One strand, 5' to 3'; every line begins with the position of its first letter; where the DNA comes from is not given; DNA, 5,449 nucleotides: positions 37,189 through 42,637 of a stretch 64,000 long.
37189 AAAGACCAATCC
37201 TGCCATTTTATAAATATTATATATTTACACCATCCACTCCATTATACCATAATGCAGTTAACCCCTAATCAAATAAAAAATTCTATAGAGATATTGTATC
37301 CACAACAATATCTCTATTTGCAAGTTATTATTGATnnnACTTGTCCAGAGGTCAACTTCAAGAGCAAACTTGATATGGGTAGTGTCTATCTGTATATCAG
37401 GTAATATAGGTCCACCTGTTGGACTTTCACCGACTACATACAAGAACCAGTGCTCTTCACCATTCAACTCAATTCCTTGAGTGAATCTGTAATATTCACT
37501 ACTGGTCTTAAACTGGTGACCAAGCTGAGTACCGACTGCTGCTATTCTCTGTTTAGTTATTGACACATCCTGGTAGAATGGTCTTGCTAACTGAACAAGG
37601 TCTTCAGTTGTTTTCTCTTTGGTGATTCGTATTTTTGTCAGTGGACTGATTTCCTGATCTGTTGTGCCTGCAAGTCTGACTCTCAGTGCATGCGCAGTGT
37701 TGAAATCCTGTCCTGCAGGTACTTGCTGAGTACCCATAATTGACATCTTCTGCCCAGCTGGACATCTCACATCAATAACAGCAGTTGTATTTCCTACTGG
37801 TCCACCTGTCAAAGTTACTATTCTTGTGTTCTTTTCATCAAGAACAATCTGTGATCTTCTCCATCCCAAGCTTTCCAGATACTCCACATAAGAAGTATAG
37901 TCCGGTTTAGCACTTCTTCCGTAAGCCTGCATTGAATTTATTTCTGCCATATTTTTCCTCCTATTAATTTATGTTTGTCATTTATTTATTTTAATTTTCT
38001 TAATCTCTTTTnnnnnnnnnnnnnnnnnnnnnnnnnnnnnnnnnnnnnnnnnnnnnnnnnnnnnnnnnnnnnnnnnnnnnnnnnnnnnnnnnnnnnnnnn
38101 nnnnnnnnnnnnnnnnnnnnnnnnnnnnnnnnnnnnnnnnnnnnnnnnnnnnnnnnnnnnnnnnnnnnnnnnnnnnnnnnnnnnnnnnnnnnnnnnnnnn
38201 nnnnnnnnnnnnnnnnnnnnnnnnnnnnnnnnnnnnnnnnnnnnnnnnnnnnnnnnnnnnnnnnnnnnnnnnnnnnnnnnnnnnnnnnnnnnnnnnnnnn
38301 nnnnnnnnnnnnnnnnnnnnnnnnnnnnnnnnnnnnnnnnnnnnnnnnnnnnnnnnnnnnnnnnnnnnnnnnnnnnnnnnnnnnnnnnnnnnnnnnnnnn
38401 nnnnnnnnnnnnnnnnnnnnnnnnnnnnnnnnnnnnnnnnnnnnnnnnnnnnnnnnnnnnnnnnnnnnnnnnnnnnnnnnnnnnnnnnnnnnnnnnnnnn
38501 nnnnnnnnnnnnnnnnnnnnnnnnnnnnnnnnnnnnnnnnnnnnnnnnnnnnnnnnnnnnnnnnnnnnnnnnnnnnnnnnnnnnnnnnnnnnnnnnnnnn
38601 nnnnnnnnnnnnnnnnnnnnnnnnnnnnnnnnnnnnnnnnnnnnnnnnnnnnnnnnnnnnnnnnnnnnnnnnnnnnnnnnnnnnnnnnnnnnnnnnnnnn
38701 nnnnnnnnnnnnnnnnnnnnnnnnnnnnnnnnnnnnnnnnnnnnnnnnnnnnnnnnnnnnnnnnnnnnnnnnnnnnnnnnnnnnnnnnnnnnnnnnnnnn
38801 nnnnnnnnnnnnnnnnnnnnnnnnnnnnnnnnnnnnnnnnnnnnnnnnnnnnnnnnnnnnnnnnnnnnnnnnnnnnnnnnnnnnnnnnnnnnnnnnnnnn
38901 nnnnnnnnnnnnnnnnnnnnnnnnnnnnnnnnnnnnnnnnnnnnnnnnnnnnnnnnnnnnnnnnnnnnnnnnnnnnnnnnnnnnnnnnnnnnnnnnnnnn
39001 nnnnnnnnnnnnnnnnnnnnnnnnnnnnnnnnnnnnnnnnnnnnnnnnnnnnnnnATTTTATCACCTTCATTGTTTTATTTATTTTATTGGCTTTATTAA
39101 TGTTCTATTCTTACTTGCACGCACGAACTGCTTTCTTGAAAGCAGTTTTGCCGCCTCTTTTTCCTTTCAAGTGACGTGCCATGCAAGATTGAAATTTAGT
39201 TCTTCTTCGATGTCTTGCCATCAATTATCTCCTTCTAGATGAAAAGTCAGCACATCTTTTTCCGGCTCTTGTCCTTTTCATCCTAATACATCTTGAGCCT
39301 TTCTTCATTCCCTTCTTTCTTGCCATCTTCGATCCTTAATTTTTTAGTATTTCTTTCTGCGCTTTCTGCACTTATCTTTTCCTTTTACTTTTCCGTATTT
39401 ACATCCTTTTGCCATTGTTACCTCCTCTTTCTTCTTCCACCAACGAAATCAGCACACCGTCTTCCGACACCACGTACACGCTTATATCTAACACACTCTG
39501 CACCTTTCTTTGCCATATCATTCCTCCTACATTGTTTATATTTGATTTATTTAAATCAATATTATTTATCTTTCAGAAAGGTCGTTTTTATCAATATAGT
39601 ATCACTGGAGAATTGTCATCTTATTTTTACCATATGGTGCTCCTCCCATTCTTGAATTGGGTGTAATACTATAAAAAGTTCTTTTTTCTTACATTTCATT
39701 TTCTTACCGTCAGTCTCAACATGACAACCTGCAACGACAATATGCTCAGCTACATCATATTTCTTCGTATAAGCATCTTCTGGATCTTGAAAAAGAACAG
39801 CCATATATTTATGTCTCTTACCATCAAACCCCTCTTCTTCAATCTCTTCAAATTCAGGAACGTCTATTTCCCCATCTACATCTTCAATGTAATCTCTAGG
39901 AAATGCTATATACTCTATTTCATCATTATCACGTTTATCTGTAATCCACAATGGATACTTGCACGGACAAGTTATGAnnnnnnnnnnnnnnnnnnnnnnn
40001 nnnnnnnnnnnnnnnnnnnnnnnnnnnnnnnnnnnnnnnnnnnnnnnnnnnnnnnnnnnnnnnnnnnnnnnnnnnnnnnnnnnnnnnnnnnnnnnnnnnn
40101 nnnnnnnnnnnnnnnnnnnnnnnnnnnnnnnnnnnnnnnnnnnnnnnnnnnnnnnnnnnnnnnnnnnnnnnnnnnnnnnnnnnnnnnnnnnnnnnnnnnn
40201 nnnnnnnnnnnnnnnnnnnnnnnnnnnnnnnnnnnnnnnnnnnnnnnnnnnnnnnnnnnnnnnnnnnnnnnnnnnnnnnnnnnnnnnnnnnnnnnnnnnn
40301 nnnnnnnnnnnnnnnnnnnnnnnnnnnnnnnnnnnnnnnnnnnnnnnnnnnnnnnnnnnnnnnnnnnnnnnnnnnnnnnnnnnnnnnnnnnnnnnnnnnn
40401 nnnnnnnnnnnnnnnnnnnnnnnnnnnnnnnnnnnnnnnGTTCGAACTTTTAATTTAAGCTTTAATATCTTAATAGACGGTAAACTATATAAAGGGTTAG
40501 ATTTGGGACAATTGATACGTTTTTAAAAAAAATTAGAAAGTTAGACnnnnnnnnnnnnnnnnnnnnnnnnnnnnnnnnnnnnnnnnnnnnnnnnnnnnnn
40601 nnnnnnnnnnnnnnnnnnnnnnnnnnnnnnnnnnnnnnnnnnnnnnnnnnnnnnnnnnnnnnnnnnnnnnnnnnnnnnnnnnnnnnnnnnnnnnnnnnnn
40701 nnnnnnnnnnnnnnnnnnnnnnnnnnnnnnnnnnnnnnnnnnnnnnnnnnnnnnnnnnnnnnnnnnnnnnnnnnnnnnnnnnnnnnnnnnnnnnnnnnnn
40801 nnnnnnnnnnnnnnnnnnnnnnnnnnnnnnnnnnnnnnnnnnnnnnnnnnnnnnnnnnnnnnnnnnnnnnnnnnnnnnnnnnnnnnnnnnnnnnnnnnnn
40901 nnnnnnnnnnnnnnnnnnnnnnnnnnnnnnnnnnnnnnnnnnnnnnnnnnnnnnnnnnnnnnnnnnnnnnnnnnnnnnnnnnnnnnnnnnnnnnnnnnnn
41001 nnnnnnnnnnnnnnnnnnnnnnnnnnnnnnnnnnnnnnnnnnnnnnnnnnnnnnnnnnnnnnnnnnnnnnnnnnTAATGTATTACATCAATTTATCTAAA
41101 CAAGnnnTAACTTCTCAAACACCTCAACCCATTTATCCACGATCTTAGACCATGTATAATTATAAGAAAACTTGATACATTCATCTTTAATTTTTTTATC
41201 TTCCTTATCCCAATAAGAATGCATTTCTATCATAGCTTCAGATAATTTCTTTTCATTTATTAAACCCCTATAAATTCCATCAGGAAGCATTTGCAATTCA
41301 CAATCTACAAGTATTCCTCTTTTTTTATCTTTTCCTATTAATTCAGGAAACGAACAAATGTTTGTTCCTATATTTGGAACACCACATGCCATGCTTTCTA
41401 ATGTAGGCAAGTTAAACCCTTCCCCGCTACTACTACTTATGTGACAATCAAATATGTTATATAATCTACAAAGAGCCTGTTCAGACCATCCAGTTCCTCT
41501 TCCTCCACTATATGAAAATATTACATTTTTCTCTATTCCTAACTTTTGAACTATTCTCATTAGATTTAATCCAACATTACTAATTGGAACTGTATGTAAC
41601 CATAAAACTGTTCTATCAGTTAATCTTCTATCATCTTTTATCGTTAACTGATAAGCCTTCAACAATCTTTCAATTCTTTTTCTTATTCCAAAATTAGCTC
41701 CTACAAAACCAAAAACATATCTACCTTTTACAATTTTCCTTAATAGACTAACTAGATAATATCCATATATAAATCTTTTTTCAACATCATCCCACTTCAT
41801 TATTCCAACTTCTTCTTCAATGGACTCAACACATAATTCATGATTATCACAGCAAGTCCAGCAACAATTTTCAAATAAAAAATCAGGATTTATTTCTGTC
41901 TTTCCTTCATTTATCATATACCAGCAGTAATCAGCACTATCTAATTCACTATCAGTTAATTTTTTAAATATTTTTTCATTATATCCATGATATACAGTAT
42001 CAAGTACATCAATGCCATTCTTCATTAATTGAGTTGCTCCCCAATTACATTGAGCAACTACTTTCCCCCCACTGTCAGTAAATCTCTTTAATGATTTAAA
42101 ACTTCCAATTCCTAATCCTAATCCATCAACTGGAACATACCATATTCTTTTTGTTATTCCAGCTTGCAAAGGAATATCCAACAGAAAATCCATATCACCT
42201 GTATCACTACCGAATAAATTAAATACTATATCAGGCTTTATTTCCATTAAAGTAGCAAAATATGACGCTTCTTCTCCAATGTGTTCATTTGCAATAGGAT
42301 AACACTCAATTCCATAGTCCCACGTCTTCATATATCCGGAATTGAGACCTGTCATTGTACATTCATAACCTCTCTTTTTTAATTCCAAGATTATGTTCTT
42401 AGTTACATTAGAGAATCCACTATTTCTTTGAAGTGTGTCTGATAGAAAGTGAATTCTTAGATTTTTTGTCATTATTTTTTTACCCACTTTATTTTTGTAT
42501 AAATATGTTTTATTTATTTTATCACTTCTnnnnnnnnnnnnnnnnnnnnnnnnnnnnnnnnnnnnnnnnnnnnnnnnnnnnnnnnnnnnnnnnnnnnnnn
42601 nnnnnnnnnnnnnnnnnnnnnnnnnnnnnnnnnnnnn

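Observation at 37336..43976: Three dispersed paralogs of a roughly 200-aa protein (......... family), candidate major structural or capsid proteins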

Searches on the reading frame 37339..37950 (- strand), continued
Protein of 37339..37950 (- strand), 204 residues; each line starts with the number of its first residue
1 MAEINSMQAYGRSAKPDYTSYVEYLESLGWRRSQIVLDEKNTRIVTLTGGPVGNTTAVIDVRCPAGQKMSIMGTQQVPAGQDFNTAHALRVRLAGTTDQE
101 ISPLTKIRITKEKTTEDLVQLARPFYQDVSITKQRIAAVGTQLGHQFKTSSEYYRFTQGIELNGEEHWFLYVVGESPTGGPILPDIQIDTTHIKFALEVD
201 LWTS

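Call 64: list_cluster_members(proteins=[P0198, P0200, P0203, P0209, P0222, P0241, P0264, P0296, P0319, P0204])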
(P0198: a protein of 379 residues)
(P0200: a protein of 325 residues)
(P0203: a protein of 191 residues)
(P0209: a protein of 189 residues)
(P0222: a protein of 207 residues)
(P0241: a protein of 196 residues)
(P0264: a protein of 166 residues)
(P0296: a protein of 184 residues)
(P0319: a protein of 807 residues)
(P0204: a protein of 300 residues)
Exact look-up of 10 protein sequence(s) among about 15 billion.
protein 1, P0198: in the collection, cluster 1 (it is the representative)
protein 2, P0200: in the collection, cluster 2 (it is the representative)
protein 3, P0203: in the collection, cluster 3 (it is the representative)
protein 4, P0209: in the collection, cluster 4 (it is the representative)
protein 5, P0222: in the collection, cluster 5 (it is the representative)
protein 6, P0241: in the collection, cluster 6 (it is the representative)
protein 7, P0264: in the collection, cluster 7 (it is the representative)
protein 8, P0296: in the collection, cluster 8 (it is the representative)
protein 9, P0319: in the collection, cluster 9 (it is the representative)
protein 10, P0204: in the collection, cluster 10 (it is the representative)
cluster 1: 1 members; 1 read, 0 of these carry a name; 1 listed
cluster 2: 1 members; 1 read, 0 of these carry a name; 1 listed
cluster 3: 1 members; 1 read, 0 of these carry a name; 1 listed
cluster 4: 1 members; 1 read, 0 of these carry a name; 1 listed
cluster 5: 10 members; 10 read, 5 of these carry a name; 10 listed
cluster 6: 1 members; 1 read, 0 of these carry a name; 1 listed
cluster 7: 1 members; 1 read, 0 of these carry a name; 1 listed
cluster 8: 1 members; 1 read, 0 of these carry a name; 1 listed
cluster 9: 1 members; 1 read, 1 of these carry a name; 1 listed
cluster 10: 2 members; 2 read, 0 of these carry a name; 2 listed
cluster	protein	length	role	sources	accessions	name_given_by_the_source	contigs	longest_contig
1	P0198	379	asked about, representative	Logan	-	-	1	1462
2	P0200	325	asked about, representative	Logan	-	-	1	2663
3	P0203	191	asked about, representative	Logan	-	-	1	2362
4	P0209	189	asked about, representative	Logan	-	-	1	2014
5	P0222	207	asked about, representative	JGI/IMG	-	hypothetical protein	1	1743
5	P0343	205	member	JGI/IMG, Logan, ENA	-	hypothetical protein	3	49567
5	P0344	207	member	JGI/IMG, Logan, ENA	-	hypothetical protein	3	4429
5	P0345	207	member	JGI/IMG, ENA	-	hypothetical protein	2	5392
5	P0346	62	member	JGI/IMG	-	hypothetical protein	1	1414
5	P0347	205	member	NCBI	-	-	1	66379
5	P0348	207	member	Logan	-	-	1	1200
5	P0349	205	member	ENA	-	-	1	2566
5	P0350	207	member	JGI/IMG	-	-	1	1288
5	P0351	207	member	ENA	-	-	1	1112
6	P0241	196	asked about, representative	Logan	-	-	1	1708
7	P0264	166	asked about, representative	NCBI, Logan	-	-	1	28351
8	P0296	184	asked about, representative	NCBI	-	-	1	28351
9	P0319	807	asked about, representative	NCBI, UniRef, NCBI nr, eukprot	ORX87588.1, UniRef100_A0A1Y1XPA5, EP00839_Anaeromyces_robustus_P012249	hypothetical protein BCR32DRAFT_264178 [Anaeromyces robustus] | VWFA domain-containing protein n=1 Tax=Anaeromyces robustus TaxID=1754192 ... | ORX87588.1 hypothetical protein BCR32DRAFT_264178 [Anaeromyces robustus]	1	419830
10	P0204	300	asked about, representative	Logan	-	-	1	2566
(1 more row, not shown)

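Call 66: find_encoding_contigs(protein=P0264, flank=10000, max_places=2)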
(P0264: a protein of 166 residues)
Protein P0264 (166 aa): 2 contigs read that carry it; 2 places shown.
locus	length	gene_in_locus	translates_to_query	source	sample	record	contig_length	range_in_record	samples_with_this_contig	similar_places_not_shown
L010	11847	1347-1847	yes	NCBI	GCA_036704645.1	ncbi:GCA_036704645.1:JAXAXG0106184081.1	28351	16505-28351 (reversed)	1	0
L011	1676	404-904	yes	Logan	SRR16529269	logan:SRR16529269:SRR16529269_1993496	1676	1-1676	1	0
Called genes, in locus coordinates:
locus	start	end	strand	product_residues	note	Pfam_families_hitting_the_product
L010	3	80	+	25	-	?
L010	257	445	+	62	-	PF04014:MazE_antitoxin (weak)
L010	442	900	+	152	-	-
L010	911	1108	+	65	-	-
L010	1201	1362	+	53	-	-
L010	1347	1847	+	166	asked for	-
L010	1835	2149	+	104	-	-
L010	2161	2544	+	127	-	-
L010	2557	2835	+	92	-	-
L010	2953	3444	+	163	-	-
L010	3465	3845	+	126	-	-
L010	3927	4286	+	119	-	-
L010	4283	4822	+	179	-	-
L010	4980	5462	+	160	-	-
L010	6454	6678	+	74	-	-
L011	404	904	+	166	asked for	-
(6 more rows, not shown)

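Call 95: find_related_loci(query=A2, collection=metagenome_contigs, flank=10000)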
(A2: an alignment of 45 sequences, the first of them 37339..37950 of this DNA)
Query A2 (204 aa) in metagenome_contigs; peptide patterns used: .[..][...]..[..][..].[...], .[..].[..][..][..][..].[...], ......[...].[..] (x = any residue, [..] = any of these).
287 stretches matched a pattern; 54 encode a relative of the query (tblastn E <= 1e-3); 54 distinct loci.
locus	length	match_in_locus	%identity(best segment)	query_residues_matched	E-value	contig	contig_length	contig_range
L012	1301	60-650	70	1-204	4e-100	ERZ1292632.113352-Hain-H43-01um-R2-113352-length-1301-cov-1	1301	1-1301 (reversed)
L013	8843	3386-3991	68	1-204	1e-90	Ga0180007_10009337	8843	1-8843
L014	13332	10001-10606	68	1-204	1e-90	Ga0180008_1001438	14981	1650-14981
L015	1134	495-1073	64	1-204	5e-94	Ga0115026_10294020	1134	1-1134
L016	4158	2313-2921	66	1-204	6e-87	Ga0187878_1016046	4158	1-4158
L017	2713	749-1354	64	1-204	1e-85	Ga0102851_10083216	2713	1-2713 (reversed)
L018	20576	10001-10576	58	1-203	2e-70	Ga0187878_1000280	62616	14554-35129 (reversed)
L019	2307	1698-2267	57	1-203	3e-69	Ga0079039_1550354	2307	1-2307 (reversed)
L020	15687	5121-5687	56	4-203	4e-66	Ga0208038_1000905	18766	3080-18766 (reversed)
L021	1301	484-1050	54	4-203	4e-69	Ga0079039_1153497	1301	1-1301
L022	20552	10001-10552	57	9-203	2e-64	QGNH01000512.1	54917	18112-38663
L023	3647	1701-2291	53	1-203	2e-63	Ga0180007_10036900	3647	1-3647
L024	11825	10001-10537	56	13-203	3e-62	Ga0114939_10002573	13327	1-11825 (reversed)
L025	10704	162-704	52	13-203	4e-61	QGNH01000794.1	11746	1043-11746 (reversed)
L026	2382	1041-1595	53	1-203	3e-59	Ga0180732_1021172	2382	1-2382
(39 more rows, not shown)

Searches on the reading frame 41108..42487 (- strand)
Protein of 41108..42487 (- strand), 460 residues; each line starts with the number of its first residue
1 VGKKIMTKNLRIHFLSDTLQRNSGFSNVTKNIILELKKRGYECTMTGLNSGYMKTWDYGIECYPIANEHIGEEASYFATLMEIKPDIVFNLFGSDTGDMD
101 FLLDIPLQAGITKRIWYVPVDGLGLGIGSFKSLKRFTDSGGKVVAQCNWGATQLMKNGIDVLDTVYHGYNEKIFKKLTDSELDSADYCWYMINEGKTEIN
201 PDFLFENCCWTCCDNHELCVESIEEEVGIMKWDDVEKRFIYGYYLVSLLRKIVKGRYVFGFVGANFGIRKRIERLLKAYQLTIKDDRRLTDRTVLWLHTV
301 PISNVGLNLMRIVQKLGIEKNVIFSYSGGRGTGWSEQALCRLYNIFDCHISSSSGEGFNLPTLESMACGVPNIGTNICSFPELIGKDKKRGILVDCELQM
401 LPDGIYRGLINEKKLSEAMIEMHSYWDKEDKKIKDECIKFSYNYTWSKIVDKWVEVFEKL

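Call 9: search_protein_families(library=pfam, proteins=[window:41108-42487:-], max_evalue=0.01)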
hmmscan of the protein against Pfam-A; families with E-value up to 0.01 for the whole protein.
window:41108-42487:- (460 aa): 2 families
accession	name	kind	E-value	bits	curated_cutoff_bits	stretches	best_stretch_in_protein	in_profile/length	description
PF00534.26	Glycos_transf_1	-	5.3e-13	49.3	26.4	1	253-421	12-167/172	Glycosyl transferases group 1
PF13692.12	Glyco_trans_1_4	-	5.3e-11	43.4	27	1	258-395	3-125/142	Glycosyl transferases group 1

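Call 10: search_protein_families(library=phrogs, proteins=[window:41108-42487:-], max_evalue=0.01)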
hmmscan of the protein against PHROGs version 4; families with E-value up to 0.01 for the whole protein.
window:41108-42487:- (460 aa): 2 families
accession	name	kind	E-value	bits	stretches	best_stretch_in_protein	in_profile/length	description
phrog_2170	-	moron, auxiliary metabolic gene and host takeover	6.2e-27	95.6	2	252-460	175-372/374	glycosyltransferase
phrog_4356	-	moron, auxiliary metabolic gene and host takeover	3.8e-09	37.2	1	335-452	183-300/307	glycosyltransferase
